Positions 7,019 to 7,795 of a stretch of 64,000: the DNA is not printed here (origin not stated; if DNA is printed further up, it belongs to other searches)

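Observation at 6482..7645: Translationally coupled operon: small multi-pass membrane protein plus a ThsB-like TIR-like (DUF1863-type) protein. Candidate Thoeris-like or TIR-2TM abortive-infection module in a reduced genome.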

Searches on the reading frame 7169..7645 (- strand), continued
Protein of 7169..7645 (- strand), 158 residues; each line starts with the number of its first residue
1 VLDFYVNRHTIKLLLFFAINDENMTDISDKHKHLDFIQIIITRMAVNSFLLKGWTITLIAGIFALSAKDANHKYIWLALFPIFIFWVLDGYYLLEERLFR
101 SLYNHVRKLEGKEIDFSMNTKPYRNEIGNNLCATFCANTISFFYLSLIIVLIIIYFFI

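Call 53: search_protein_families(library=pfam, proteins=[L081:2995-3399:+, L082:3004-3411:+, window:7169-7576:-, P0048, P0069, P0241, P0300, P0350, P0390, L059:4004-4405:+], max_evalue=10)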
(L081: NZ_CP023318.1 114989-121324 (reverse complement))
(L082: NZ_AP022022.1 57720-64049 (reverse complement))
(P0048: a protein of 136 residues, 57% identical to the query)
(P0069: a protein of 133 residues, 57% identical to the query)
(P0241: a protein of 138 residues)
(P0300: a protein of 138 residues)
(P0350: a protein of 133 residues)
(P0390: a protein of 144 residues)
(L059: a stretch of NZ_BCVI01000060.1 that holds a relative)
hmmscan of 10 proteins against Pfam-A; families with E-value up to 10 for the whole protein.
L081:2995-3399:+ (135 aa): 1 family
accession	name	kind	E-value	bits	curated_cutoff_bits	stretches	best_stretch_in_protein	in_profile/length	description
PF11241.13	DUF3043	-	4.6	7.7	25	1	17-83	74-138/171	Protein of unknown function (DUF3043)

L082:3004-3411:+ (136 aa): 1 family
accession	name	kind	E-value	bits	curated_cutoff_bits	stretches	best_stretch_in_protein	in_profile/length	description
PF11683.13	DUF3278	-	0.0052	17.3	26.6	1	13-77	28-94/130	Protein of unknown function (DUF3278)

window:7169-7576:- (135 aa): 1 family
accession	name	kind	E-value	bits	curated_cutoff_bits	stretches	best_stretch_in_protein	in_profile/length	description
PF10028.14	DUF2270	-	0.15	12.1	25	1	31-77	24-66/184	Predicted integral membrane protein (DUF2270)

P0048 (136 aa): 3 families
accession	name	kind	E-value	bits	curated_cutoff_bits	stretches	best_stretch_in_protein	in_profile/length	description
PF04911.17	ATP-synt_J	-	0.00052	20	24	1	92-107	29-44/51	ATP synthase j chain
PF11683.13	DUF3278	-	0.014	15.9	26.6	1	12-75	24-89/130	Protein of unknown function (DUF3278)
PF10028.14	DUF2270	-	0.018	15.1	25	1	30-112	23-102/184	Predicted integral membrane protein (DUF2270)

P0069 (133 aa): 6 families
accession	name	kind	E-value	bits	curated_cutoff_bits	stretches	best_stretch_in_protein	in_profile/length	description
PF05685.18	Uma2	-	0.057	13.4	27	1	3-55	10-61/172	Putative restriction endonuclease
PF10028.14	DUF2270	-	0.098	12.7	25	1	28-64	24-62/184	Predicted integral membrane protein (DUF2270)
PF09850.14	DotU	-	0.12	12.4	27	1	70-131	142-200/205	Type VI secretion system protein DotU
PF05393.16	Hum_adeno_E3A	-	0.16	12.6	22.9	1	104-132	31-59/100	Human adenovirus early E3A glycoprotein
PF13038.11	DUF3899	-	1.5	9.7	23.4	1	62-123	26-86/88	Domain of unknown function (DUF3899)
PF20990.2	DUF2207_C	-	2.3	8.3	33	1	73-129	107-158/247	Predicted membrane protein (DUF2207) C-terminal domain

P0241 (138 aa): 2 families
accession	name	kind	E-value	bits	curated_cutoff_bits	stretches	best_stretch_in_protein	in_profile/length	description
PF11683.13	DUF3278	-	0.0065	17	26.6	1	17-89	27-102/130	Protein of unknown function (DUF3278)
PF10028.14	DUF2270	-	0.041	13.9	25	1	32-97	23-87/184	Predicted integral membrane protein (DUF2270)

P0300 (138 aa): 1 family
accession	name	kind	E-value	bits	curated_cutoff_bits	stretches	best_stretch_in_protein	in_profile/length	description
PF11804.13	DUF3325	-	0.19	12.3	26.8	1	11-78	23-90/101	Protein of unknown function (DUF3325)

P0350 (133 aa): 0 families

P0390 (144 aa): 2 families
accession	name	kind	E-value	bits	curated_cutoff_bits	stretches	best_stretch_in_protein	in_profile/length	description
PF01452.22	Rota_NSP4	-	0.1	12.6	27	1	68-97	121-150/173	Rotavirus non structural protein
PF06232.16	ATS3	-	0.22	11.9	27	1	14-51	58-95/125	Embryo-specific protein 3, (ATS3)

L059:4004-4405:+ (134 aa): 0 families

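Call 61: search_protein_families(library=padloc, proteins=[L081:2995-3399:+, L082:3004-3411:+], max_evalue=0.01)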
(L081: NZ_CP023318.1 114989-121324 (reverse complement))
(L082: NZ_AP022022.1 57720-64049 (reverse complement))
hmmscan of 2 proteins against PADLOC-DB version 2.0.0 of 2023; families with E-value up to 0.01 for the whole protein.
L081:2995-3399:+ (135 aa): 4 families
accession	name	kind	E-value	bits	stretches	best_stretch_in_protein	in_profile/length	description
PDLC04686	PDC-M50A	-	1.5e-50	168.9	1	1-132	1-131/134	-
PDLC04685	PDC-M50A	-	6.4e-41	137.6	1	1-131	1-127/130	-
PDLC04687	PDC-M50A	-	1.8e-26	90.9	1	5-133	12-141/144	-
PDLC04684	PDC-M50A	-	1.3e-22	79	1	6-132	15-139/159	-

L082:3004-3411:+ (136 aa): 4 families
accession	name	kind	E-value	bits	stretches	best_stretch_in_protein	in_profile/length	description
PDLC04686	PDC-M50A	-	1.8e-46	155.7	1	1-128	1-129/134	-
PDLC04685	PDC-M50A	-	9.5e-38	127.4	1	3-128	4-126/130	-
PDLC04687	PDC-M50A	-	4e-24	83.3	1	4-124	12-133/144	-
PDLC04684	PDC-M50A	-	8.1e-23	79.6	1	7-128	17-137/159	-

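Call 78: search_protein_families(library=phrogs, proteins=[window:7169-7576:-], max_evalue=0.001)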
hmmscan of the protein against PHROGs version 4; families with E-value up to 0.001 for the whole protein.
window:7169-7576:- (135 aa): 1 family
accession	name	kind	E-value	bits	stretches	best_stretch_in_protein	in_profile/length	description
phrog_19896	-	unknown function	1.6e-36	126.8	1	6-135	5-134/135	-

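Call 87: search_protein_families(library=pfam, proteins=[L002:4001-4411:+], max_evalue=10)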
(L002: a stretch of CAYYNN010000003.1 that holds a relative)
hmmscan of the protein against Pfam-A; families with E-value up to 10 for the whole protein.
L002:4001-4411:+ (137 aa): 2 families
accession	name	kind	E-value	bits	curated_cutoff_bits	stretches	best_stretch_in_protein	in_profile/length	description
PF24838.2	8xMP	-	0.015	15.6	30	1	16-132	18-133/136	Octameric membrane protein family (8xMP)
PF10028.14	DUF2270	-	0.019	15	25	1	27-105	24-99/184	Predicted integral membrane protein (DUF2270)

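Call 90: search_protein_families(library=pfam, alignment_id=A1, max_evalue=1)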
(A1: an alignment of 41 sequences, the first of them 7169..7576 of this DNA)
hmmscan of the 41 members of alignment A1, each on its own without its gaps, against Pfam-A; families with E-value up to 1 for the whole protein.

A. member 1, window:7169-7576:- (135 aa): 1 family
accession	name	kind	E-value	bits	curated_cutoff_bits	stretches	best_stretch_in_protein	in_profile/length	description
PF10028.14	DUF2270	-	0.15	12.1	25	1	31-77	24-66/184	Predicted integral membrane protein (DUF2270)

B. families by the number of members that match (of 41 scanned): 21 families
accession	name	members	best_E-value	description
PF10028.14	DUF2270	30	0.0046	Predicted integral membrane protein (DUF2270)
PF11683.13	DUF3278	28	0.00057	Protein of unknown function (DUF3278)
PF04911.17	ATP-synt_J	11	0.00052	ATP synthase j chain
PF24838.2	8xMP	3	0.0013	Octameric membrane protein family (8xMP)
PF13038.11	DUF3899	3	0.015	Domain of unknown function (DUF3899)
PF12650.12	DUF3784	2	0.0058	Domain of unknown function (DUF3784)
PF10661.14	EssA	2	0.21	WXG100 protein secretion system (Wss), protein EssA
PF00001.26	7tm_1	1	0.0044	7 transmembrane receptor (rhodopsin family)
PF05685.18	Uma2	1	0.057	Putative restriction endonuclease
PF23113.1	MARCHF6_C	1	0.068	E3 ubiquitin-protein ligase MARCHF6-like, C-terminal domain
PF17550.7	PsaF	1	0.074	Family of unknown function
PF17240.7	DUF5313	1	0.075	Family of unknown function (DUF5313)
PF24243.1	Phage_tail_C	1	0.084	Phage tail tip domain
PF03954.19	Lectin_N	1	0.1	Hepatic lectin, N-terminal domain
PF10187.15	FAM192A_Fyv6_N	1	0.11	FAM192A/Fyv6, N-terminal domain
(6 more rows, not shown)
